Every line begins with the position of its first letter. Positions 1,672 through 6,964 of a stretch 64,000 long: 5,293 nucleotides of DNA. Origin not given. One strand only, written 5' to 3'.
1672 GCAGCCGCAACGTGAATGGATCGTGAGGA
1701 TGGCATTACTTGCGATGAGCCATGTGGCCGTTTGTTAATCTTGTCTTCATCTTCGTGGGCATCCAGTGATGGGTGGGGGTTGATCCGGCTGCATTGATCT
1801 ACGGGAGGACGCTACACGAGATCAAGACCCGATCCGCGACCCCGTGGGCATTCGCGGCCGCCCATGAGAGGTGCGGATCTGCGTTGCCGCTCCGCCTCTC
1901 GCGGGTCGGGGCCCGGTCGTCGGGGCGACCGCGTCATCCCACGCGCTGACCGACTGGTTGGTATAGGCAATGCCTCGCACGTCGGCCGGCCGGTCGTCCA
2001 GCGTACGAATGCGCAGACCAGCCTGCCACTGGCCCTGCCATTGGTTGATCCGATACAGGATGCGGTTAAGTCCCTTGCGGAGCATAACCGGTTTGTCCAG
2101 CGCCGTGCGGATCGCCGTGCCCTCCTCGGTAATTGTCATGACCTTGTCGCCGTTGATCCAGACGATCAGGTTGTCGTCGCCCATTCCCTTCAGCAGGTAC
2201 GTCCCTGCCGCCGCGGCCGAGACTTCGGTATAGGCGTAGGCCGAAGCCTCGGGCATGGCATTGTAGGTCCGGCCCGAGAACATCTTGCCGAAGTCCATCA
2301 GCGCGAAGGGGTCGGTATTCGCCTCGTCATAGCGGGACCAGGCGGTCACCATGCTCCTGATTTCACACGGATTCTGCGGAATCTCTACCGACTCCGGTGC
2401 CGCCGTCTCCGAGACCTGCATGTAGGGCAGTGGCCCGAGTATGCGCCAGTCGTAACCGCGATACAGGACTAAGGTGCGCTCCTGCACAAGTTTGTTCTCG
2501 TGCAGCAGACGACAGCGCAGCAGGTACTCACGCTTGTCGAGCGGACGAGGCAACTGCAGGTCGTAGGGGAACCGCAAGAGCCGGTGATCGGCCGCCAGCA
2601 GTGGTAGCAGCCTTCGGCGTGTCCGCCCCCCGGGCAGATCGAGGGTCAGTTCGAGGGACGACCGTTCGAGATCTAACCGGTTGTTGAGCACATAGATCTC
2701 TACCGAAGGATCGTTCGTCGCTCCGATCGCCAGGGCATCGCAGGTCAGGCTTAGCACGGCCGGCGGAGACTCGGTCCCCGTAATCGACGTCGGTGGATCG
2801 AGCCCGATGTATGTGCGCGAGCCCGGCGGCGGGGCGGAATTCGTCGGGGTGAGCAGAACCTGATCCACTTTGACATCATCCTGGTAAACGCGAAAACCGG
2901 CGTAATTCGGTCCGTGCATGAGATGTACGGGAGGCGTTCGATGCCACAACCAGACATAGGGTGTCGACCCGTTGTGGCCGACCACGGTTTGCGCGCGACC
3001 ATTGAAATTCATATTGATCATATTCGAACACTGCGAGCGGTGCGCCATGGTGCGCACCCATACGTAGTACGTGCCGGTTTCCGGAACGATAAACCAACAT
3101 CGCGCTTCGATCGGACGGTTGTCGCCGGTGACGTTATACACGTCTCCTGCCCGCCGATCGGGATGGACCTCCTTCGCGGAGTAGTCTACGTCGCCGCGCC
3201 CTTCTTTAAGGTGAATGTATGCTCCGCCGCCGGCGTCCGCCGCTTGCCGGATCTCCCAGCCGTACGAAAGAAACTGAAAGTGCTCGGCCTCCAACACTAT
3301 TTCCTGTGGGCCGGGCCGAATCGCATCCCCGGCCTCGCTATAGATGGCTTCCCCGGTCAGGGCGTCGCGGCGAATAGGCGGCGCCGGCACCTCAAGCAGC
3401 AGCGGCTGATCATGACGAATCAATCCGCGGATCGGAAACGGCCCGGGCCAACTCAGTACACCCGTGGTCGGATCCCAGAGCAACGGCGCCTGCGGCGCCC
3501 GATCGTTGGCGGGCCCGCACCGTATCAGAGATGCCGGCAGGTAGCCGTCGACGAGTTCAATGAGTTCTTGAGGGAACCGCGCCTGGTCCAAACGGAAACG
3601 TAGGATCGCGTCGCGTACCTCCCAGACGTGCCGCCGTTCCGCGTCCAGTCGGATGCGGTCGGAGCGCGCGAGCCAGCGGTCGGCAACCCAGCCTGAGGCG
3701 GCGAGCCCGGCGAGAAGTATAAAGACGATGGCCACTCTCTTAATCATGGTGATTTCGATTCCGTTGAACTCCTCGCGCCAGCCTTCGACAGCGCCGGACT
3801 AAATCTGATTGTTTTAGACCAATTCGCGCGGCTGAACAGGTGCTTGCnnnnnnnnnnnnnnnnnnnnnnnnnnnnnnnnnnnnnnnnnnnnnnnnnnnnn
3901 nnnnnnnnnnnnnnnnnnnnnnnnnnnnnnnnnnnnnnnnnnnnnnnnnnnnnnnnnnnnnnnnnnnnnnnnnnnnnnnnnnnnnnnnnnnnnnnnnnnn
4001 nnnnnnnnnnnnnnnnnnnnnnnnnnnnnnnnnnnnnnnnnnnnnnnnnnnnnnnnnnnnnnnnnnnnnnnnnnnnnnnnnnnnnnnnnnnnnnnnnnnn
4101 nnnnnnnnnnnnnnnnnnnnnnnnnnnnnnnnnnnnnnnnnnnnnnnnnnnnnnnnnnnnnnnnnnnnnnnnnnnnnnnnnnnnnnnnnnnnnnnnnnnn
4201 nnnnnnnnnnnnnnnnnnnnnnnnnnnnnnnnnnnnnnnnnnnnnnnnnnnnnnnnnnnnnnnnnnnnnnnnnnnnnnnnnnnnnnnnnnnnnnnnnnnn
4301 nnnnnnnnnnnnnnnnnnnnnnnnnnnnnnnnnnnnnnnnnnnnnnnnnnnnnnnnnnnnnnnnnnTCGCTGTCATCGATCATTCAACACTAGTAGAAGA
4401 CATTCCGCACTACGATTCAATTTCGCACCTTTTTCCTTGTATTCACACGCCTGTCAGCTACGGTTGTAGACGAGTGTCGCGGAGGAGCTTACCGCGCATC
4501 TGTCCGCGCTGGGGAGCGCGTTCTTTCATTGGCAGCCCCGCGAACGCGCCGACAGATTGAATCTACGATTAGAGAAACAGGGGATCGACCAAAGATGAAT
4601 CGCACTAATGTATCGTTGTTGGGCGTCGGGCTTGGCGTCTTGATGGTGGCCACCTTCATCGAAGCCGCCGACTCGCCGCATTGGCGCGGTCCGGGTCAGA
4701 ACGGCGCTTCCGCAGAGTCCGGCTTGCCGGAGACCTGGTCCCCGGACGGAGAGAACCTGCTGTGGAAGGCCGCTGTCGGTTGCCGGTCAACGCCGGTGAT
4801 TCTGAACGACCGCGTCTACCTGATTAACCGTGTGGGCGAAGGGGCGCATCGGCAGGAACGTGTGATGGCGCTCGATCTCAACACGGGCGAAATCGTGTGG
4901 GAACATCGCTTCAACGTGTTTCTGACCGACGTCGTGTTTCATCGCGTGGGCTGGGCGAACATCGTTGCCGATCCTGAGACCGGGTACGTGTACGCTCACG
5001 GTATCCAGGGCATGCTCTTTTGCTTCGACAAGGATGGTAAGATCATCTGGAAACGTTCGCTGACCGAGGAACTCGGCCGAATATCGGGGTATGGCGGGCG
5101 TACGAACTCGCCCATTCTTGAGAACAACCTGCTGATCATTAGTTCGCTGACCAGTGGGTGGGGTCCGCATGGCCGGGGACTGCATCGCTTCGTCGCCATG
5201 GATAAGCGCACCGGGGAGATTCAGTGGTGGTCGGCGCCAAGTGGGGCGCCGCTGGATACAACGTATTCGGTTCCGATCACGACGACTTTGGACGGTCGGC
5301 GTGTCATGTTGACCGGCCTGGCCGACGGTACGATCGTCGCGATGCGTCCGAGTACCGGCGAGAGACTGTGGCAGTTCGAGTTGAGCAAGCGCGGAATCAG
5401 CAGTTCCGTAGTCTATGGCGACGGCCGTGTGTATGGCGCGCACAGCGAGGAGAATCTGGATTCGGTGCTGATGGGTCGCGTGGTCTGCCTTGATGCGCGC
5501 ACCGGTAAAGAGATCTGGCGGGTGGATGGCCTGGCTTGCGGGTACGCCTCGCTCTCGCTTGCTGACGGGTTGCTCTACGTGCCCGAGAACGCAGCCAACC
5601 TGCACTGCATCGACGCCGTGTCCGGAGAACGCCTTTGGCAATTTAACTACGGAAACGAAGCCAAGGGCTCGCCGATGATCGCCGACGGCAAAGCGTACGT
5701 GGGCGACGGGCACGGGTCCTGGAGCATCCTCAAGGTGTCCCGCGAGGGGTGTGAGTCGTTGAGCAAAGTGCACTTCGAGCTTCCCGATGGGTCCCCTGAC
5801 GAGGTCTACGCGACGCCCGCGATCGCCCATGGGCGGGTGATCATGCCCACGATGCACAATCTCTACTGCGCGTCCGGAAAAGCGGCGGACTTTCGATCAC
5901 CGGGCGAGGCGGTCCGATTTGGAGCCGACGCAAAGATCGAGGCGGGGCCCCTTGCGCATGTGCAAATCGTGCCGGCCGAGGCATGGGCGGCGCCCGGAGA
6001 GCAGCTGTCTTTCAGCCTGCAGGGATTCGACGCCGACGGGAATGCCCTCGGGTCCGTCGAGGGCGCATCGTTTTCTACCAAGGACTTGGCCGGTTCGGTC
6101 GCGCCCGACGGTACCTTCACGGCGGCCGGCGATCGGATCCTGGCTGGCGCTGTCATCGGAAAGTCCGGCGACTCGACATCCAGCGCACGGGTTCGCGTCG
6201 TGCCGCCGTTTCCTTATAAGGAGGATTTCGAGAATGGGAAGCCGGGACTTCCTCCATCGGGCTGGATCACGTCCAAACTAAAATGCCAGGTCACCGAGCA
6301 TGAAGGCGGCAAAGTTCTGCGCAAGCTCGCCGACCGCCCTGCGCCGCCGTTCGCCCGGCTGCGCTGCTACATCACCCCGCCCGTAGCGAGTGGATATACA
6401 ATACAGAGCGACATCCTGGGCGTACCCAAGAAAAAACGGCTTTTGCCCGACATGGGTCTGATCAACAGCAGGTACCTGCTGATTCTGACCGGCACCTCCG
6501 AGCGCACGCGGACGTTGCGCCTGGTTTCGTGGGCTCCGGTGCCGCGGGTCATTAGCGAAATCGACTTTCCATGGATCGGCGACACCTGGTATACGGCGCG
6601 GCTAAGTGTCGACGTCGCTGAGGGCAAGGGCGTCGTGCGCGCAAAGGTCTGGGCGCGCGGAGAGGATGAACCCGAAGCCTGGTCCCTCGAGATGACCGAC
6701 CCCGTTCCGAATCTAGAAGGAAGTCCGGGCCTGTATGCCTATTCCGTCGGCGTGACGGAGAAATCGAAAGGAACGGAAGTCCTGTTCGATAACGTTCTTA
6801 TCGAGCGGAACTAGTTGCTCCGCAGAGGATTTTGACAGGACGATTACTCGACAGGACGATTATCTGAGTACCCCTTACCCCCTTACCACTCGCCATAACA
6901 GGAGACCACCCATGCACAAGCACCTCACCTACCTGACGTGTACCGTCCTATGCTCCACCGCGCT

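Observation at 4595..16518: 12-kb colinear plus-strand cluster linking PQQ-propeller proteins, a TonB-dependent receptor, a DUF3311/SSS transporter and the reductive module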

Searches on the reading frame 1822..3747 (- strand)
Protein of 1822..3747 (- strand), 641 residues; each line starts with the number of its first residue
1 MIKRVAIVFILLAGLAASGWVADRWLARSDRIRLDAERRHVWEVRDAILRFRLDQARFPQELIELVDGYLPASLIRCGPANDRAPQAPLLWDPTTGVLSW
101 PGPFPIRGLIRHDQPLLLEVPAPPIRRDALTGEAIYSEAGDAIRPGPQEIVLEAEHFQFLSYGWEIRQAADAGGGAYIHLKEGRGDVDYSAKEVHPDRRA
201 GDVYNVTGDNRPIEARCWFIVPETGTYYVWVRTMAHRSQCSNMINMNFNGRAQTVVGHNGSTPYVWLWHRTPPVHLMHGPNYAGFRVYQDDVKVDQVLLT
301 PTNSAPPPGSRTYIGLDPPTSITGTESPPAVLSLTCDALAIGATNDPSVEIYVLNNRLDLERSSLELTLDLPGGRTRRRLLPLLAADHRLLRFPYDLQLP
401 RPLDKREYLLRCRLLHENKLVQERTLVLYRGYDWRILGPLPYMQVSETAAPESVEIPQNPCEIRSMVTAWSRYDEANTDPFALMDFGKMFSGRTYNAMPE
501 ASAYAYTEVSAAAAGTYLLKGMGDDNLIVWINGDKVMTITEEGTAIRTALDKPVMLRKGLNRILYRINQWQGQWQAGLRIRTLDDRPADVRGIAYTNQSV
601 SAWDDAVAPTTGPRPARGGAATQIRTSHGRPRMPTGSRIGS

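Call 10: search_protein_families(library=pfam, max_evalue=1, proteins=[window:1822-3747:-])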
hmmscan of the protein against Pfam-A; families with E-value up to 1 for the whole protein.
window:1822-3747:- (641 aa): 1 family
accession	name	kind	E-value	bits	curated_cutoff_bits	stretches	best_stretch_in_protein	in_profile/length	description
PF07691.17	PA14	-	0.29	11.3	24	0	508-536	53-81/147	PA14 domain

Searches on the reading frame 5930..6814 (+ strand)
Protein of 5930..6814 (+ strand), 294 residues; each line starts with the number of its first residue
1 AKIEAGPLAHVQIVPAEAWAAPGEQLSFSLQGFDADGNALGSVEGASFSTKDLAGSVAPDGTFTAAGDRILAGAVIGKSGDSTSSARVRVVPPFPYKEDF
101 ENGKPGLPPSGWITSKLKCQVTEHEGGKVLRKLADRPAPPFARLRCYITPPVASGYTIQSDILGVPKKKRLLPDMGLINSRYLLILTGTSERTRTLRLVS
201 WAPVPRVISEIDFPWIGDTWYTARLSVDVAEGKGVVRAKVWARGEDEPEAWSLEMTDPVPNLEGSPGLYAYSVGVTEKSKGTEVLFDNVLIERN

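Call 43: search_protein_families(library=pfam, max_evalue=5, proteins=[window:5930-6814:+])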
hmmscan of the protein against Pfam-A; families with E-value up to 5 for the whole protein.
window:5930-6814:+ (294 aa): 0 families
